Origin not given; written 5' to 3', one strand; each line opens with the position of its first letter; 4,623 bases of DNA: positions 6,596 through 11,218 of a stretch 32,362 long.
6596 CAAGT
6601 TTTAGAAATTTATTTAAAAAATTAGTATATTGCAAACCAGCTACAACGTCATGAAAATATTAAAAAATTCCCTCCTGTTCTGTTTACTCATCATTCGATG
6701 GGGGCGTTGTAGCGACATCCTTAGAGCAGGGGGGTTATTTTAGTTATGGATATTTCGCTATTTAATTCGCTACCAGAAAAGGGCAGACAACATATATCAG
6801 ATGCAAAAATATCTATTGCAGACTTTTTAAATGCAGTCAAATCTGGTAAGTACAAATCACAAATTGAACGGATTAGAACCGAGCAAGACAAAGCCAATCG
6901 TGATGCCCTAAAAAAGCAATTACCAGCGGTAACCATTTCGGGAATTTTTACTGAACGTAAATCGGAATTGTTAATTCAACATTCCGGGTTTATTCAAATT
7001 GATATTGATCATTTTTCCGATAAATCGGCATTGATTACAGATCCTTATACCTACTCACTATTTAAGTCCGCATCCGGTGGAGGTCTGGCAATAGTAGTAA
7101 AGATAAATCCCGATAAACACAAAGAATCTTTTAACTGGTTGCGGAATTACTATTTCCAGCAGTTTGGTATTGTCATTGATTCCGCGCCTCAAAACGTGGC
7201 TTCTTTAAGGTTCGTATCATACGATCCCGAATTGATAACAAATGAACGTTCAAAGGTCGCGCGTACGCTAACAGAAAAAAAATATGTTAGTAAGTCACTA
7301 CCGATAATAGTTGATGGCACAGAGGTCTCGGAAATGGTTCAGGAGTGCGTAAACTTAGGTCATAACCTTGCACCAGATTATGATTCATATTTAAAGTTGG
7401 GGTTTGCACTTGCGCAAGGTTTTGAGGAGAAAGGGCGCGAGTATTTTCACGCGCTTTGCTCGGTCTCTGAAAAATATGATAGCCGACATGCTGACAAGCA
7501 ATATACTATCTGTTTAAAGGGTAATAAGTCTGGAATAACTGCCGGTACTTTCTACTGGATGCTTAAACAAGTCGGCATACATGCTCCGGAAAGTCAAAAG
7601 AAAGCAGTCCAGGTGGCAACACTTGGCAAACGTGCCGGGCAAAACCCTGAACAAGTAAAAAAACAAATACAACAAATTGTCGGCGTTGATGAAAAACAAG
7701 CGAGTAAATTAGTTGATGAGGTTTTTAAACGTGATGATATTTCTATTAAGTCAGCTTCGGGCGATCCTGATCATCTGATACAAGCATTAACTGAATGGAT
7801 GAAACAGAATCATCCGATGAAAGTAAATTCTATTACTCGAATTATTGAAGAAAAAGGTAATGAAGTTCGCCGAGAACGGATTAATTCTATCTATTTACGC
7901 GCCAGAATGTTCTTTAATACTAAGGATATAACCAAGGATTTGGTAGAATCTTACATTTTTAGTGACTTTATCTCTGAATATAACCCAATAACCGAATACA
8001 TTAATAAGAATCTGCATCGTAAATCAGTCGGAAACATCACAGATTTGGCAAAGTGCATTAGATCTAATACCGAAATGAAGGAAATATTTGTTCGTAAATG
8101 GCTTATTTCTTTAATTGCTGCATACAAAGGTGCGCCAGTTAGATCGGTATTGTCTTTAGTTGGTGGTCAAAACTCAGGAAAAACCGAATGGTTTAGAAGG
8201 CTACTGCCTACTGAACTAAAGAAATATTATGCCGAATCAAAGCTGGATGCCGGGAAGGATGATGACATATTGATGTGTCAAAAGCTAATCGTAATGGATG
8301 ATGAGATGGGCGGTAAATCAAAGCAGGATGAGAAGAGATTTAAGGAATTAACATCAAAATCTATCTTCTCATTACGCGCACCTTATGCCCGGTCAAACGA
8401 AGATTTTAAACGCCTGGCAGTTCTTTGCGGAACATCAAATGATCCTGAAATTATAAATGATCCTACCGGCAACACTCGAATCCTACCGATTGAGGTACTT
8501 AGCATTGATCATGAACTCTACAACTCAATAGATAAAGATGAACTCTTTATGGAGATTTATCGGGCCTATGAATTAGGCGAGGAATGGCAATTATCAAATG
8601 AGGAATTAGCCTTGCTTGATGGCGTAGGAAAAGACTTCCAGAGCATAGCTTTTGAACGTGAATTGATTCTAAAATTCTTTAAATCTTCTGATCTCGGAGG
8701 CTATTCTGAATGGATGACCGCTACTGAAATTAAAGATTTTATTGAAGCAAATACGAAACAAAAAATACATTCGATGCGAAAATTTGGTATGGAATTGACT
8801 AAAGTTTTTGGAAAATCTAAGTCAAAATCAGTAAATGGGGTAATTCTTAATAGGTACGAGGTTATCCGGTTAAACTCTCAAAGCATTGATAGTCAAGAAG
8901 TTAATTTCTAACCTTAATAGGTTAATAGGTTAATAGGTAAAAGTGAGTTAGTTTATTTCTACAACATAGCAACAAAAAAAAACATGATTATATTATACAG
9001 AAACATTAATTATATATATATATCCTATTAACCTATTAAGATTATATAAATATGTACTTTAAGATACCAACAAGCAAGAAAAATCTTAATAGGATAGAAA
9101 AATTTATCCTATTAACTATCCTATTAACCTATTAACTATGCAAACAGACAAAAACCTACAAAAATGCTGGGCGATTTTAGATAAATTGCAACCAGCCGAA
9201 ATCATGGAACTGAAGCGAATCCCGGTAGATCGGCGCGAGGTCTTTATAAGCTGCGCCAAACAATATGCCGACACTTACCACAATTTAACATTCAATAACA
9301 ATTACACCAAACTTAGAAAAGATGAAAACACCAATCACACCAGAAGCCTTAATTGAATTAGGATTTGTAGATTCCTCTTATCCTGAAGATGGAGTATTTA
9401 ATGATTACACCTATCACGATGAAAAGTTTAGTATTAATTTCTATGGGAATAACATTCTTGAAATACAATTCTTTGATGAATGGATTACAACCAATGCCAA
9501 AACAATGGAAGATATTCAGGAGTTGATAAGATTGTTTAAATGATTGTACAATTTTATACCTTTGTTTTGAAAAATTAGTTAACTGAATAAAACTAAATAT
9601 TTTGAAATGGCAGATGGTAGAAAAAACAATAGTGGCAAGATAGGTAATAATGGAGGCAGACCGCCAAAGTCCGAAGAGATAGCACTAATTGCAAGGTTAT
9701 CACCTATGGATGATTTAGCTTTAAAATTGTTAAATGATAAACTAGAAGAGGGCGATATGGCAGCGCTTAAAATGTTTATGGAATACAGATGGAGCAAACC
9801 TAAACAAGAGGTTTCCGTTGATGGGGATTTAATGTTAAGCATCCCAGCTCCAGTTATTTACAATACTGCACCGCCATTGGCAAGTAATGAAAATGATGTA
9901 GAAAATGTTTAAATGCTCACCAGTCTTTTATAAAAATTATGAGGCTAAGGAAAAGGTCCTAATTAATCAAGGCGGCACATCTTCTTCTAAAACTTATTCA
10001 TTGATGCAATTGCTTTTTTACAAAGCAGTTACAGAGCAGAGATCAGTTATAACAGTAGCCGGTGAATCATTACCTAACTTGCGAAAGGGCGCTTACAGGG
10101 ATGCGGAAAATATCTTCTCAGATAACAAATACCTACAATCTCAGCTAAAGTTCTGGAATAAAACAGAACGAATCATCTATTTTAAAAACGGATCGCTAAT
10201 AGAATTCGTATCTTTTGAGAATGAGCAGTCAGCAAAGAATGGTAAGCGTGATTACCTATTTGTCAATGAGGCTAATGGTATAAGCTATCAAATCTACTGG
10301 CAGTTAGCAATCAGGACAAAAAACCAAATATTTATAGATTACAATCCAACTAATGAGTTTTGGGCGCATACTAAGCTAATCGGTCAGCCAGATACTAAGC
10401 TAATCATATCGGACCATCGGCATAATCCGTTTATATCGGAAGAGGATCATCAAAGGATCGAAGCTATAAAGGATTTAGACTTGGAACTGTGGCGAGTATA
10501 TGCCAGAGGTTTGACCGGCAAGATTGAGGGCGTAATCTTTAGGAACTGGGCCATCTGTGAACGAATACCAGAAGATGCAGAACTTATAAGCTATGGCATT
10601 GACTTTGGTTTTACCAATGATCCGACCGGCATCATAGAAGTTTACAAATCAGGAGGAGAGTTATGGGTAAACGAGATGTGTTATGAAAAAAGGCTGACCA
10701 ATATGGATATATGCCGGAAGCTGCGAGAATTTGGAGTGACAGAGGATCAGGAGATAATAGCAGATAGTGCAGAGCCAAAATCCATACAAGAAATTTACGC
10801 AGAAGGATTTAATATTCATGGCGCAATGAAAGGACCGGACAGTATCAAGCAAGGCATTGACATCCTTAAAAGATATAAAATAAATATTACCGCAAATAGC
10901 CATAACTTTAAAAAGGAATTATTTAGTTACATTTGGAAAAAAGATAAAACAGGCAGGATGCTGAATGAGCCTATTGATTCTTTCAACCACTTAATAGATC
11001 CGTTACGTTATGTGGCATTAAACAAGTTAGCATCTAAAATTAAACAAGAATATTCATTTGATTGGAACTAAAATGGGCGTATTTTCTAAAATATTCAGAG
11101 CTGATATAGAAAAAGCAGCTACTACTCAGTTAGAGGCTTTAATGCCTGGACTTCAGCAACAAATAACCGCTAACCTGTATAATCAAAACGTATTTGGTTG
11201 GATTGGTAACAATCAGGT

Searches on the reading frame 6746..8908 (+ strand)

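Call 16: search_protein_families(library=pfam, proteins=[window:6746-8908:+], max_evalue=0.01)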
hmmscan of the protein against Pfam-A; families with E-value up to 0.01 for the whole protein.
window:6746-8908:+ (721 aa): 4 families
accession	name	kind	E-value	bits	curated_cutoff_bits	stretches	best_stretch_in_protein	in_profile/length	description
PF05272.17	VapE-like_dom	-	1.1e-31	110.4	25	1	440-625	23-209/217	Virulence-associated protein E-like domain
PF08800.15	BT4734-like_N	-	6.7e-15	55.9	22.4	1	55-163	2-132/134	BT4734-like, N-terminal domain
PF08707.16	PriCT_2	-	2.6e-13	50.6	22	1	204-272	8-76/77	Primase C terminal 2 (PriCT-2)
PF19263.5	DUF5906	-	4.8e-06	27.6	27.6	1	471-574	1-110/114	Family of unknown function (DUF5906)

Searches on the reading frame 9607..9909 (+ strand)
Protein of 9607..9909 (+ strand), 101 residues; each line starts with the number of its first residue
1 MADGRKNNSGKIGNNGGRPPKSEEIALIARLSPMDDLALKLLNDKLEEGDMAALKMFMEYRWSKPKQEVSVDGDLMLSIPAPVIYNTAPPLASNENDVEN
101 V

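Call 47: search_protein_families(library=pfam, proteins=[window:9607-9909:+], max_evalue=5)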
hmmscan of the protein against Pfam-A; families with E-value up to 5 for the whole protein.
window:9607-9909:+ (101 aa): 2 families
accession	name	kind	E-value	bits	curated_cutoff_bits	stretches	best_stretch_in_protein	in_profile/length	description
PF18932.5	DUF5681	-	0.0092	17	27.5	1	10-62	8-73/77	Family of unknown function (DUF5681)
PF10268.14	Tmemb_161AB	-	0.24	10.5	27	1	35-62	79-106/485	Predicted transmembrane protein 161AB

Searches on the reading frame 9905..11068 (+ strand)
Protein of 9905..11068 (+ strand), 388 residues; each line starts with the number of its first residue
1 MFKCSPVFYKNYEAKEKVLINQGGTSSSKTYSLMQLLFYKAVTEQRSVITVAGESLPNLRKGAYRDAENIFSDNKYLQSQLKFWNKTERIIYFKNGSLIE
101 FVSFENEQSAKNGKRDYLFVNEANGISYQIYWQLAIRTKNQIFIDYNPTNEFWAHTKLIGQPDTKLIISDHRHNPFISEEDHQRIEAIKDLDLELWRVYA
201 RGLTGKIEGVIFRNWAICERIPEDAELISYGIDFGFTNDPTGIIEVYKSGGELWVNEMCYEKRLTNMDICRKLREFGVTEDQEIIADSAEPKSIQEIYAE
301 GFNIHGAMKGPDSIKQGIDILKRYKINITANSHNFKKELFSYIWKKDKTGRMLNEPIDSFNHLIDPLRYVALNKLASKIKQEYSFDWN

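Call 16: search_protein_families(library=pfam, proteins=[window:9905-11068:+], max_evalue=0.01)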
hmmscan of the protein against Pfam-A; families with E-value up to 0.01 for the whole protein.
window:9905-11068:+ (388 aa): 3 families
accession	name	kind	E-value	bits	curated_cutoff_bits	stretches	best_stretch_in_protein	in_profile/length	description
PF17288.8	Terminase_3C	-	1.4e-18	68.2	26.7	1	233-369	1-151/155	Terminase RNAseH like domain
PF04466.19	Terminase_3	-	3.5e-11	43.5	23.2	1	17-202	3-200/201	Phage terminase large subunit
PF03237.21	Terminase_6N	-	0.003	17.7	22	1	30-214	11-210/215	Terminase large subunit, T4likevirus-type, N-terminal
